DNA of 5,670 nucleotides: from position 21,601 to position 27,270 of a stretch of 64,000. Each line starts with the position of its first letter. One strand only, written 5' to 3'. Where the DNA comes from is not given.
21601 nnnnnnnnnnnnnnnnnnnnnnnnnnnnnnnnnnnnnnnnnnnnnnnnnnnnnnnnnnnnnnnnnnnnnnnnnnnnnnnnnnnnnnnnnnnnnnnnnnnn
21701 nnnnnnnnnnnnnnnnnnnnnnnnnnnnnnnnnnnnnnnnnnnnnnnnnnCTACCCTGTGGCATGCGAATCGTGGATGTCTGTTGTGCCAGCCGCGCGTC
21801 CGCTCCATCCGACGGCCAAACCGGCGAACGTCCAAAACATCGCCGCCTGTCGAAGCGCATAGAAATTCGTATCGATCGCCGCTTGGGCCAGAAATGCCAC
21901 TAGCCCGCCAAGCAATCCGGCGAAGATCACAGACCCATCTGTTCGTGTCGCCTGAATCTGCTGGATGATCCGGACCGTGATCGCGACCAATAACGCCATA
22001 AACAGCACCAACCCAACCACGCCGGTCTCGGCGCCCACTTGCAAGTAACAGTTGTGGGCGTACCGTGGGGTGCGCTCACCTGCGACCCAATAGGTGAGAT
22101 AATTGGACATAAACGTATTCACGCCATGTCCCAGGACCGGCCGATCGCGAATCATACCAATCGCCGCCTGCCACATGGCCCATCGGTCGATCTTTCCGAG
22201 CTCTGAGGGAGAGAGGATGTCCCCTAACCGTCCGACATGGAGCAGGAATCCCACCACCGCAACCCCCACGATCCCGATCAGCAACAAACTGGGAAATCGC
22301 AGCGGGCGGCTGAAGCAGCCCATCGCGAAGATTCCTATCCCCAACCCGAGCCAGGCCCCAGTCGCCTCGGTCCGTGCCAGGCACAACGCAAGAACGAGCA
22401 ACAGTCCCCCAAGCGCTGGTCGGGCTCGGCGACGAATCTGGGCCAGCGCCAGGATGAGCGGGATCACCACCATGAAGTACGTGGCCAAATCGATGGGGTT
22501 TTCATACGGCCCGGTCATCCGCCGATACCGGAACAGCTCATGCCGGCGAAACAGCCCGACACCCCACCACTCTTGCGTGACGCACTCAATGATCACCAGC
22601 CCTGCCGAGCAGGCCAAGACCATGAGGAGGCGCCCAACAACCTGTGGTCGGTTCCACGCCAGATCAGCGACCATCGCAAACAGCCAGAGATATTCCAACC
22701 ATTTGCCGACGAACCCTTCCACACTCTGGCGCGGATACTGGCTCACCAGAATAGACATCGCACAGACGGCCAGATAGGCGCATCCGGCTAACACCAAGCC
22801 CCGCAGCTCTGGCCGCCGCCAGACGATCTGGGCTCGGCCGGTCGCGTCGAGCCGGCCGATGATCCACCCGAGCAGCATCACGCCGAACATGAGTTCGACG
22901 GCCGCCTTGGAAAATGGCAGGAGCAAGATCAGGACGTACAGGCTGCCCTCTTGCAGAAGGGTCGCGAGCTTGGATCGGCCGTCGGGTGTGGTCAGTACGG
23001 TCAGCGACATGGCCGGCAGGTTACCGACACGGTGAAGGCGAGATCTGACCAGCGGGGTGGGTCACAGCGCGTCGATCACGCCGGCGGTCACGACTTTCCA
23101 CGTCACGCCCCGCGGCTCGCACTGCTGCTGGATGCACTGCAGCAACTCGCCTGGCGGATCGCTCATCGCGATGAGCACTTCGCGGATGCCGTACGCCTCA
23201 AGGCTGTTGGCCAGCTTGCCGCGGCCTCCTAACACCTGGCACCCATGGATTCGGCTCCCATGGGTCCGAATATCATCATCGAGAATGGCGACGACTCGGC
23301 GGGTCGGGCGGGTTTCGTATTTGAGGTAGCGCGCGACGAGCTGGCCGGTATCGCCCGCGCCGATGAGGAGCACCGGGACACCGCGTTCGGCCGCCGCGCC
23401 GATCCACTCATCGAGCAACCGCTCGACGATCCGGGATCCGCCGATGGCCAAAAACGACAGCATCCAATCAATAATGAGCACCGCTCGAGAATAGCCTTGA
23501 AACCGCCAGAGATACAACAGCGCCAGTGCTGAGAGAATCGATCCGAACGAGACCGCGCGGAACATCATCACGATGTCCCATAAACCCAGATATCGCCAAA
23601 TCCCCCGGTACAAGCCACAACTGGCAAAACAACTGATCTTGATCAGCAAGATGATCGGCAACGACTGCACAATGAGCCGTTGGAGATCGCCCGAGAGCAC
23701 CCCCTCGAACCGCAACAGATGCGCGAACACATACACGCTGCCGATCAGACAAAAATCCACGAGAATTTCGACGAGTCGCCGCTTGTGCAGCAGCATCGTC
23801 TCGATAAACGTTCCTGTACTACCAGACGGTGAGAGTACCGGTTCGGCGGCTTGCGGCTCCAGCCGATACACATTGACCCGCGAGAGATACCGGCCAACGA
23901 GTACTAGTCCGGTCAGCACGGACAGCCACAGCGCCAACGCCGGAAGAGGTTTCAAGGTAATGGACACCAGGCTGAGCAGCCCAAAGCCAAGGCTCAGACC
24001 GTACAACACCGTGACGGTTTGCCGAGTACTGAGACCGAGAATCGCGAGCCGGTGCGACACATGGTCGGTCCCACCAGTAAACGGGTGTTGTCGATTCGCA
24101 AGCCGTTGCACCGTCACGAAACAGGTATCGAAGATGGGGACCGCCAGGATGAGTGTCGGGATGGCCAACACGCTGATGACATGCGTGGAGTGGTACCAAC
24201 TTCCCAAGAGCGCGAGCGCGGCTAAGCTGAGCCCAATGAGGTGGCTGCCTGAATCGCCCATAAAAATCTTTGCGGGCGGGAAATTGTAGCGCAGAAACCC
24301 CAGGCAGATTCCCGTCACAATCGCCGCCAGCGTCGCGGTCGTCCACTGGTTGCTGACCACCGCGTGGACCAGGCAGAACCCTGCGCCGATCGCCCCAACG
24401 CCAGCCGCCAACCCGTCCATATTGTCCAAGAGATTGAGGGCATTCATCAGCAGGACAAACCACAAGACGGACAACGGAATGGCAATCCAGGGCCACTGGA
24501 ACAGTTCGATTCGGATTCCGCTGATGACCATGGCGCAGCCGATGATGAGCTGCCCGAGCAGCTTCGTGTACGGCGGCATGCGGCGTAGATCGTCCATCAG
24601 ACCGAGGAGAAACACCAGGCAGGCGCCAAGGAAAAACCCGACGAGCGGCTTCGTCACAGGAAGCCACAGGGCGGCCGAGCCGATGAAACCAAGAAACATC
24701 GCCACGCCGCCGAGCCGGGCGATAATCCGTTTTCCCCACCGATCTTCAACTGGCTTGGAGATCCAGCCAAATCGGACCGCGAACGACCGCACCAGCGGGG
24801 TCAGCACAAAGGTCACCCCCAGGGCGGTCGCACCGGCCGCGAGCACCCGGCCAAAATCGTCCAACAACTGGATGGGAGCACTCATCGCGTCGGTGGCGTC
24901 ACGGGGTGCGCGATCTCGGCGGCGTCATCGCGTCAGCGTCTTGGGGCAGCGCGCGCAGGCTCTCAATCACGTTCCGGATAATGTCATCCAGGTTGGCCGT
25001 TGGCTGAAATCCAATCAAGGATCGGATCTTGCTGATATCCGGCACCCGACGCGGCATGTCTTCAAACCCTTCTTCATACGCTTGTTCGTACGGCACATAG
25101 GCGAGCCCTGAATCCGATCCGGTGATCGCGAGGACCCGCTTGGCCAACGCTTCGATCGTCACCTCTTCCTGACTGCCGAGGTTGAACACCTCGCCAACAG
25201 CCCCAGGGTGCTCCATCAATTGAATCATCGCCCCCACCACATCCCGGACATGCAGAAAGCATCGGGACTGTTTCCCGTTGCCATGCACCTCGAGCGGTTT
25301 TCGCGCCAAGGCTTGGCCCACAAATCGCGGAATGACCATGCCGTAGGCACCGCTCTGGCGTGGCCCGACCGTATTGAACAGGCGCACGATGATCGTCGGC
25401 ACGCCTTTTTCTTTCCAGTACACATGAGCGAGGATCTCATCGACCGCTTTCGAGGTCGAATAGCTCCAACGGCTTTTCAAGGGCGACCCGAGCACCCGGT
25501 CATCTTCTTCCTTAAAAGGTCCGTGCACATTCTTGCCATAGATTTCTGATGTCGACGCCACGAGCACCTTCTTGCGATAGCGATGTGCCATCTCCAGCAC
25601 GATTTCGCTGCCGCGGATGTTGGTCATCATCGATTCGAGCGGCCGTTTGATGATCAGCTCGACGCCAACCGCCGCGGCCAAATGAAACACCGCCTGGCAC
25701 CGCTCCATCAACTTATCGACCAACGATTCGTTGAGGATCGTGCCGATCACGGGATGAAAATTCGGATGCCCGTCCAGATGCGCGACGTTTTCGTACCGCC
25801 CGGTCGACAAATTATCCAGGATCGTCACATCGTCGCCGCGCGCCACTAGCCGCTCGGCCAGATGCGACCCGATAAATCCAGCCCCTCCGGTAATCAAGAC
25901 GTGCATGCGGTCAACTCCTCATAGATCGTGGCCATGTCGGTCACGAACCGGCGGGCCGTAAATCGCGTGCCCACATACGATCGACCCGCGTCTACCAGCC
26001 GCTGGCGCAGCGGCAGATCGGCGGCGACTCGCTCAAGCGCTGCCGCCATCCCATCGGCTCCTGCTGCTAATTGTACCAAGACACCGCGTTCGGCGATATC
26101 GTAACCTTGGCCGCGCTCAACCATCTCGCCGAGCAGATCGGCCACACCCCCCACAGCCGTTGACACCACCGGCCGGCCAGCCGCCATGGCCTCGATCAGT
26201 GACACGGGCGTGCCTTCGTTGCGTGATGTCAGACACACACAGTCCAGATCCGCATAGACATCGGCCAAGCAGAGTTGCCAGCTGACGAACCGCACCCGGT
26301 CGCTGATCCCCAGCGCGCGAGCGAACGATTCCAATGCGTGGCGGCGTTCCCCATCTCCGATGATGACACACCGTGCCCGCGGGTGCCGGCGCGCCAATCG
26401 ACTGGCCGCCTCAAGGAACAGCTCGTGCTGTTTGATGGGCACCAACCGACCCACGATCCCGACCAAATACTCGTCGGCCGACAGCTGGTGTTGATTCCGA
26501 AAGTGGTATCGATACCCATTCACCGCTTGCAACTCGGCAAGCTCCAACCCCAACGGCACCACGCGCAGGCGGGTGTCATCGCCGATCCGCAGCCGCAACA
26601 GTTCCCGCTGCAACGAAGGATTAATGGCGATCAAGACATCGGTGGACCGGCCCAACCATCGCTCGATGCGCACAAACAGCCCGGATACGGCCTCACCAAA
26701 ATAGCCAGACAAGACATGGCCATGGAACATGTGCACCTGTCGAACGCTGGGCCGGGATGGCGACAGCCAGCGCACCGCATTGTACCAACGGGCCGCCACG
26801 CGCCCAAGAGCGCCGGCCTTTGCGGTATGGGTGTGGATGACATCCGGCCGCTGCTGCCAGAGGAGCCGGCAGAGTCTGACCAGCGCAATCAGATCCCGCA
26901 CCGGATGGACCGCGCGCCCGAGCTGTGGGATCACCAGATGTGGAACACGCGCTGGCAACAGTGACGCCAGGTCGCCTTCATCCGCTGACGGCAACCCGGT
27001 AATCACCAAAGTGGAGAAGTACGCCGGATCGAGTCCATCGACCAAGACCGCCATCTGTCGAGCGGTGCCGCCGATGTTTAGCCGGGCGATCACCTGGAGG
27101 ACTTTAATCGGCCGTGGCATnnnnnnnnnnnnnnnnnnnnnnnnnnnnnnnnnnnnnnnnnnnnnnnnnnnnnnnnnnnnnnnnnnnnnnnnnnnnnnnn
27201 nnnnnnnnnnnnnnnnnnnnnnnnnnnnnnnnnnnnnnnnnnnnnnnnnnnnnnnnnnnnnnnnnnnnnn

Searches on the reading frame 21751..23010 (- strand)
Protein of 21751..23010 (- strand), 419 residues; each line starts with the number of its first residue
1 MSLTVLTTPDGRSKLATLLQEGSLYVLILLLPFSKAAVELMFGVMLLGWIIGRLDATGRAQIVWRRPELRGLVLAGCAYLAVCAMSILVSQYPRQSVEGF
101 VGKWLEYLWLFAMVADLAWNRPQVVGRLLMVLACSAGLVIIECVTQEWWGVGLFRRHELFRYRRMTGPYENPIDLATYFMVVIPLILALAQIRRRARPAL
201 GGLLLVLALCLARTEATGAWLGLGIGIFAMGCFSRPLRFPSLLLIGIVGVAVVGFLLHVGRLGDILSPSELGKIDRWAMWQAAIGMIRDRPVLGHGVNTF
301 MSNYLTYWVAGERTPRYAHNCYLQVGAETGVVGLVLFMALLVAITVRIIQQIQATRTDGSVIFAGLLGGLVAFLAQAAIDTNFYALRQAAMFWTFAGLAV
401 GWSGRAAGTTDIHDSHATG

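Call 70: search_protein_families(library=pfam, proteins=[window:21751-23010:-], max_evalue=0.0001)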
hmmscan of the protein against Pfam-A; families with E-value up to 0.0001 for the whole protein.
window:21751-23010:- (419 aa): 1 family
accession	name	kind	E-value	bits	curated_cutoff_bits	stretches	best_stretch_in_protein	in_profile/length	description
PF04932.20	Wzy_C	-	2e-18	67.1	31.7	1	203-338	2-149/149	O-Antigen ligase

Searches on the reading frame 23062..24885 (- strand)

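Call 70: search_protein_families(library=pfam, proteins=[window:23062-24885:-], max_evalue=0.0001)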
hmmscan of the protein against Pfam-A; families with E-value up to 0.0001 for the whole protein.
window:23062-24885:- (607 aa): 2 families
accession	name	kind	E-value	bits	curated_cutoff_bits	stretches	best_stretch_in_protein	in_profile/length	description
PF00953.26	Glycos_transf_4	-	1.4e-33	116.5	27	1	82-228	2-159/160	Glycosyl transferase family 4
PF13727.12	CoA_binding_3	-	7.9e-09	36.2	25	1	447-589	26-164/175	CoA-binding domain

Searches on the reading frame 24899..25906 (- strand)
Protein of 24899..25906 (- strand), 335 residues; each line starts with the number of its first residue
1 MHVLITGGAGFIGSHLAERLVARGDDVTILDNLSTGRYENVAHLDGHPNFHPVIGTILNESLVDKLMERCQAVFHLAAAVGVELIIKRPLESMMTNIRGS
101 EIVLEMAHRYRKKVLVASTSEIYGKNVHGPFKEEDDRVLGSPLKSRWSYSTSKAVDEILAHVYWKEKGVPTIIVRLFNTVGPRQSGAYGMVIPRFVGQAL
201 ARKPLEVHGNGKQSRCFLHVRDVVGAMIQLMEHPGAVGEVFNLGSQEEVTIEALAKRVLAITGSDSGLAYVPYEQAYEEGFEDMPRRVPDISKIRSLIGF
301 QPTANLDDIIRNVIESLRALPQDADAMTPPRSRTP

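Call 70: search_protein_families(library=pfam, proteins=[window:24899-25906:-], max_evalue=0.0001)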
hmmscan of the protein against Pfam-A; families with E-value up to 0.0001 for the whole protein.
window:24899-25906:- (335 aa): 7 families
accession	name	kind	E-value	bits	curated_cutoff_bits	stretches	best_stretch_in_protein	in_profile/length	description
PF16363.11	GDP_Man_Dehyd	-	1.3e-56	192.9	27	1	4-312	1-331/332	GDP-mannose 4,6 dehydratase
PF01370.27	Epimerase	-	6.8e-56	189.8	20.9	1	3-244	1-240/240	NAD dependent epimerase/dehydratase family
PF02719.21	Polysacc_synt_2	-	1e-19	71.3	20.2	1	3-264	1-249/293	Polysaccharide biosynthesis protein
PF07993.18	NAD_binding_4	-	5.8e-15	55.6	20.1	1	58-188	77-216/258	Male sterility protein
PF01073.25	3Beta_HSD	-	1.4e-12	47.7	22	1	4-158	1-155/280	3-beta hydroxysteroid dehydrogenase/isomerase family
PF04321.23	RmlD_sub_bind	-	3e-08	33.5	27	1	1-266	1-235/287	RmlD substrate binding domain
PF13460.12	NAD_binding_10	-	5e-06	26.9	27.2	1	7-144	1-122/184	NAD(P)H-binding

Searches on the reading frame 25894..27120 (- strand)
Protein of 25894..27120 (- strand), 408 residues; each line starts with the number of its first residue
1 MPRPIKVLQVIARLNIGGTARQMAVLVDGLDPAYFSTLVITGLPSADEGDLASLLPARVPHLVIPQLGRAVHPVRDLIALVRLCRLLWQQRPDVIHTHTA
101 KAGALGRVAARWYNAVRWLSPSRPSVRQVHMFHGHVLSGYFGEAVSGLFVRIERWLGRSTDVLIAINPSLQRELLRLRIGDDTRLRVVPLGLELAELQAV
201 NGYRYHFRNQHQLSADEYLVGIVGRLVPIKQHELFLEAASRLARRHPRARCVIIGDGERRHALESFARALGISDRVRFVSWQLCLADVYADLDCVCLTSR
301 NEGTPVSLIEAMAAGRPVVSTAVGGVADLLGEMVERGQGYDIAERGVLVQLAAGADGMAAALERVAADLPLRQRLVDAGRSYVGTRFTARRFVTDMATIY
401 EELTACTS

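Call 70: search_protein_families(library=pfam, proteins=[window:25894-27120:-], max_evalue=0.0001)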
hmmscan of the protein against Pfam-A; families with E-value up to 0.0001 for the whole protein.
window:25894-27120:- (408 aa): 5 families
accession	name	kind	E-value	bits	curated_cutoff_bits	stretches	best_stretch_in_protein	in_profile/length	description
PF00534.26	Glycos_transf_1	-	1.2e-31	109.9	26.4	1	207-380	5-170/172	Glycosyl transferases group 1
PF13692.12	Glyco_trans_1_4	-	1.4e-29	103.7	27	1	219-368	3-142/142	Glycosyl transferases group 1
PF13579.12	Glyco_trans_4_4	-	1.5e-17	64.8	29.7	1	17-191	1-158/158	Glycosyl transferase 4-like domain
PF13439.12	Glyco_transf_4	-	3.5e-17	63.4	28.5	1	16-195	1-169/170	Glycosyltransferase Family 4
PF20706.3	GT4-conflict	-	2e-11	43.9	26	1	151-378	138-367/385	Family 4 Glycosyltransferase in conflict systems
